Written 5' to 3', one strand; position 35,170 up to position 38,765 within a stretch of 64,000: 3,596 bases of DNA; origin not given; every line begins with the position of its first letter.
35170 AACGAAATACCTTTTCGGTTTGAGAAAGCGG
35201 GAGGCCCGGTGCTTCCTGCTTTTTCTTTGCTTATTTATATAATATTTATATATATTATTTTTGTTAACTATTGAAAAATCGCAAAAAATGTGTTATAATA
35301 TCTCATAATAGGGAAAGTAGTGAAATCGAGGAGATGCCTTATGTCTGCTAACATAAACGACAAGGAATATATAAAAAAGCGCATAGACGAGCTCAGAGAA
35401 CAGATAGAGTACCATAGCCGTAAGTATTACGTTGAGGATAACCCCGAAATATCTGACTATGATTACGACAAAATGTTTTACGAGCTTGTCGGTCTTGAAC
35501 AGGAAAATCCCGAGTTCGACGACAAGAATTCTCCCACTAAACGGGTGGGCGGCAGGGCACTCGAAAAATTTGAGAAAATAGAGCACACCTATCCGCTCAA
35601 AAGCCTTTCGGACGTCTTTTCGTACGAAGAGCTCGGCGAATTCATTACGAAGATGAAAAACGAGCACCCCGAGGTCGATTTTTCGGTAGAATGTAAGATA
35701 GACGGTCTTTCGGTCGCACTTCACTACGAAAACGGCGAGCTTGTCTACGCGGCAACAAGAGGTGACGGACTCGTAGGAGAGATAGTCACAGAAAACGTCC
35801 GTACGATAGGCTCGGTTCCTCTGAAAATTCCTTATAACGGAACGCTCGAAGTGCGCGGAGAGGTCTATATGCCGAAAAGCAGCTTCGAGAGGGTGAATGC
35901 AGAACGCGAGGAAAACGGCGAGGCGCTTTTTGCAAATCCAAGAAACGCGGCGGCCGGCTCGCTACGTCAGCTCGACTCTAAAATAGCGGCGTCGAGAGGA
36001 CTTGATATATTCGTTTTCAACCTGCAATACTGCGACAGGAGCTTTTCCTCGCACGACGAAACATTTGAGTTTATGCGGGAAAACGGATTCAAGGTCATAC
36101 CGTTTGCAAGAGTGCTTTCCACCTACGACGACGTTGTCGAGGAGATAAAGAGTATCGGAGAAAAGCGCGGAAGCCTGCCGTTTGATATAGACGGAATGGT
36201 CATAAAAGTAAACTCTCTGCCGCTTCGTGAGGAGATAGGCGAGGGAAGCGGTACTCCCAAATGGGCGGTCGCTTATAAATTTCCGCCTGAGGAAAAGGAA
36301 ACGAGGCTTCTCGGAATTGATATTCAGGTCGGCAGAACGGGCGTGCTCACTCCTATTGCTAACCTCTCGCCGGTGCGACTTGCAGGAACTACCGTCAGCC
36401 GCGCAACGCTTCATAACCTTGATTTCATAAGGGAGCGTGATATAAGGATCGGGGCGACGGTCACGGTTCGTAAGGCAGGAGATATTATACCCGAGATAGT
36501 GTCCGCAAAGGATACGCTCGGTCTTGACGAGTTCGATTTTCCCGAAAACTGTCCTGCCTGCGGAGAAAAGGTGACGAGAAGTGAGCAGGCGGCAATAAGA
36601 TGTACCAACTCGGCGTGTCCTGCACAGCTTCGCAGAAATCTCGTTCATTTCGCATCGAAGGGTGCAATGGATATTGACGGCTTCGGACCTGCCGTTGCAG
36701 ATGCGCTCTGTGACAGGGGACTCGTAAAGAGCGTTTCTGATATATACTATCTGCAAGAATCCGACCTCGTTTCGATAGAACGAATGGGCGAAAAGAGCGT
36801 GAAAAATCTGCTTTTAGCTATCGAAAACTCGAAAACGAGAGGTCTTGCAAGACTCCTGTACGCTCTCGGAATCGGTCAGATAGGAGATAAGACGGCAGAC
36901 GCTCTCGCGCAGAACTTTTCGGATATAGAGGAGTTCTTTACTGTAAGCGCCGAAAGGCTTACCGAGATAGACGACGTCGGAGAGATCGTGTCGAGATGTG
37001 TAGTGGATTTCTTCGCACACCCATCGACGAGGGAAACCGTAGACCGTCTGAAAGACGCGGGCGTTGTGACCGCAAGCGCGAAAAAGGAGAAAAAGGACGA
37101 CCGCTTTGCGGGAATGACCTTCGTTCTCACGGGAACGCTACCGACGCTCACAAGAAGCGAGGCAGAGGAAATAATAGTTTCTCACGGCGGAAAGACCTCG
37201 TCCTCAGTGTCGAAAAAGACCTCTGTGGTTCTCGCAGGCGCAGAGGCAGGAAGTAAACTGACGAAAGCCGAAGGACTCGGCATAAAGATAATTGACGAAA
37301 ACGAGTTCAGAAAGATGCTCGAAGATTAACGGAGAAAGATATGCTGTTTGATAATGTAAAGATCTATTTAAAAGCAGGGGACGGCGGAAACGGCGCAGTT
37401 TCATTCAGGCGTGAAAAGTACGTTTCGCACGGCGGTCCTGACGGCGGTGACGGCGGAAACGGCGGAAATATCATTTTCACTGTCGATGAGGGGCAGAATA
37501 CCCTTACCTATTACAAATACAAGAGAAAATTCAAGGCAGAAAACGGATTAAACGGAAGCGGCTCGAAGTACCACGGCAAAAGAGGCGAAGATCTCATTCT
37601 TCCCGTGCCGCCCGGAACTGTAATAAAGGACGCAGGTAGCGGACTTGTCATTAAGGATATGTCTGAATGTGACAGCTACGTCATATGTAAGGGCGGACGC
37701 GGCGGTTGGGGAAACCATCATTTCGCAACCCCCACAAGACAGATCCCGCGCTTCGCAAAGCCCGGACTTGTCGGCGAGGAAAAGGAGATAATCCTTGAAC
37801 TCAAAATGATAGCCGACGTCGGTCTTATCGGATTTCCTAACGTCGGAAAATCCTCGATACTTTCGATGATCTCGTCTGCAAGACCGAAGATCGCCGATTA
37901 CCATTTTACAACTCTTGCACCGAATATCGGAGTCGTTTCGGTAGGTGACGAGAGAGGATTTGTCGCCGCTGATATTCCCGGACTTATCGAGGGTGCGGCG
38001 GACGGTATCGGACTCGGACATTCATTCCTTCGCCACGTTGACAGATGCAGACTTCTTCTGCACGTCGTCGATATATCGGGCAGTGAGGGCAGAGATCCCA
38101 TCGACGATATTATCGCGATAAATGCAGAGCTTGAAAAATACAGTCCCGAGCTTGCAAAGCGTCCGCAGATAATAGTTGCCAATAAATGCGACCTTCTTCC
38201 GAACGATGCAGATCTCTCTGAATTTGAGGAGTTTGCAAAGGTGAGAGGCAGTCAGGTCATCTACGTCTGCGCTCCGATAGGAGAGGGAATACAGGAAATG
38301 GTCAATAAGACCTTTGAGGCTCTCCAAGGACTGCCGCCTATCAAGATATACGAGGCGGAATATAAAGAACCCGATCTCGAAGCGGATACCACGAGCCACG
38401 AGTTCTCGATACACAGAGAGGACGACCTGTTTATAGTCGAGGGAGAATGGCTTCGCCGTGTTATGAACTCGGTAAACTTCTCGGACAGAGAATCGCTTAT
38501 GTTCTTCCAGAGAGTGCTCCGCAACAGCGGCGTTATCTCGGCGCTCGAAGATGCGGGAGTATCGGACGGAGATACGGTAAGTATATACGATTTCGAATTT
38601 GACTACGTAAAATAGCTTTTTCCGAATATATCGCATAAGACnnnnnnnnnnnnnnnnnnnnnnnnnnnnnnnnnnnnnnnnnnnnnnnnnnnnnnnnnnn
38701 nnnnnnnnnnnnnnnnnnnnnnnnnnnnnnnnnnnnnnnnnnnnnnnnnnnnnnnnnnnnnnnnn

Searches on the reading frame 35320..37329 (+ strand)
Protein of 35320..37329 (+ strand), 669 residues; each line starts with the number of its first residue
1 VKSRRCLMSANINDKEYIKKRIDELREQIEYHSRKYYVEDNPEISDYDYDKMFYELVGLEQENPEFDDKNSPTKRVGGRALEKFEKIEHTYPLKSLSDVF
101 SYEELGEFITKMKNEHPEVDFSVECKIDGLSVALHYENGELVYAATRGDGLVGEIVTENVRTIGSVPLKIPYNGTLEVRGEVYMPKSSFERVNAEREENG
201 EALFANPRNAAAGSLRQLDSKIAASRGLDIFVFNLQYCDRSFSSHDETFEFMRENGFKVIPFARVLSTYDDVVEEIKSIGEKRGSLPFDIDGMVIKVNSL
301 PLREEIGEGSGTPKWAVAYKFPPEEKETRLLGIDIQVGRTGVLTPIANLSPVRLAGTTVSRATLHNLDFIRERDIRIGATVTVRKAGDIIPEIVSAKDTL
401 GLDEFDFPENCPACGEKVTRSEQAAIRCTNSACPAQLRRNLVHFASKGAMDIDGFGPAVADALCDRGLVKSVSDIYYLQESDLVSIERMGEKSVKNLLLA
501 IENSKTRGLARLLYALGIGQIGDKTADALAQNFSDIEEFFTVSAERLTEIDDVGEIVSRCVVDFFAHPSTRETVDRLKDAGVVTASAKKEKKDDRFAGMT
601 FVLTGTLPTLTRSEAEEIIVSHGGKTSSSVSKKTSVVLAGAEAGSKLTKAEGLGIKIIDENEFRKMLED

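Call 9: search_protein_families(library=pfam, proteins=[window:35320-37329:+], max_evalue=0.01)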
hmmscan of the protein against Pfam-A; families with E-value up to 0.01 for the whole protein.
window:35320-37329:+ (669 aa): 10 families
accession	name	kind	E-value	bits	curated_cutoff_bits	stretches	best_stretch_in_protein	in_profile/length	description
PF01653.23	DNA_ligase_aden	-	7.1e-85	285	27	1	83-324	3-253/253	NAD-dependent DNA ligase adenylation domain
PF03120.22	DNA_ligase_OB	-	3.3e-32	110.6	32.9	1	327-396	1-70/79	NAD-dependent DNA ligase OB-fold domain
PF12826.13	HHH_2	-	7.7e-18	64.9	27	1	511-574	1-64/64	Helix-hairpin-helix motif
PF00533.33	BRCT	-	9.7e-15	55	21.3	1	593-665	3-76/78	BRCA1 C Terminus (BRCT) domain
PF14520.12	HHH_5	-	2.1e-12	47.8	27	2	451-502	6-56/57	Helix-hairpin-helix domain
PF22745.1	Nlig-Ia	-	3.2e-08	34.5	27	1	19-65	3-49/92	DNA ligase-like, N-terminal NAD+-binding domain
PF03119.21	DNA_ligase_ZBD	-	3.8e-07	30.3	25.8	1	410-435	1-27/27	NAD-dependent DNA ligase C4 zinc finger domain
PF16589.12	BRCT_2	-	6.5e-05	23.6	27.3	1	596-658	3-65/86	BRCT domain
PF09414.15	RNA_ligase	-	0.00017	22.2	27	1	121-288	3-141/171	RNA ligase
PF12738.14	PTCB-BRCT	-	0.00022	21.6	22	1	608-658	10-59/63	twin BRCT domain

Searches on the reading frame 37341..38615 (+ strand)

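Call 9: search_protein_families(library=pfam, proteins=[window:37341-38615:+], max_evalue=0.01)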
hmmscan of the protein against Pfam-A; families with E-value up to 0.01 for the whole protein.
window:37341-38615:+ (424 aa): 4 families
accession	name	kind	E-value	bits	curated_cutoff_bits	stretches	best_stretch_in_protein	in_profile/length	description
PF01018.28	GTP1_OBG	-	7.8e-59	198.2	27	1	4-156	2-155/155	GTP1/OBG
PF09269.16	DUF1967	-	1.7e-24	86.1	27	1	355-422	1-70/70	Domain of unknown function (DUF1967)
PF01926.29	MMR_HSR1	-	4.4e-24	85.2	21.9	1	159-282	1-113/113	50S ribosome-binding GTPase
PF02421.24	FeoB_N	-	5.8e-07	29.6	27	1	160-215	3-57/156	Ferrous iron transport protein B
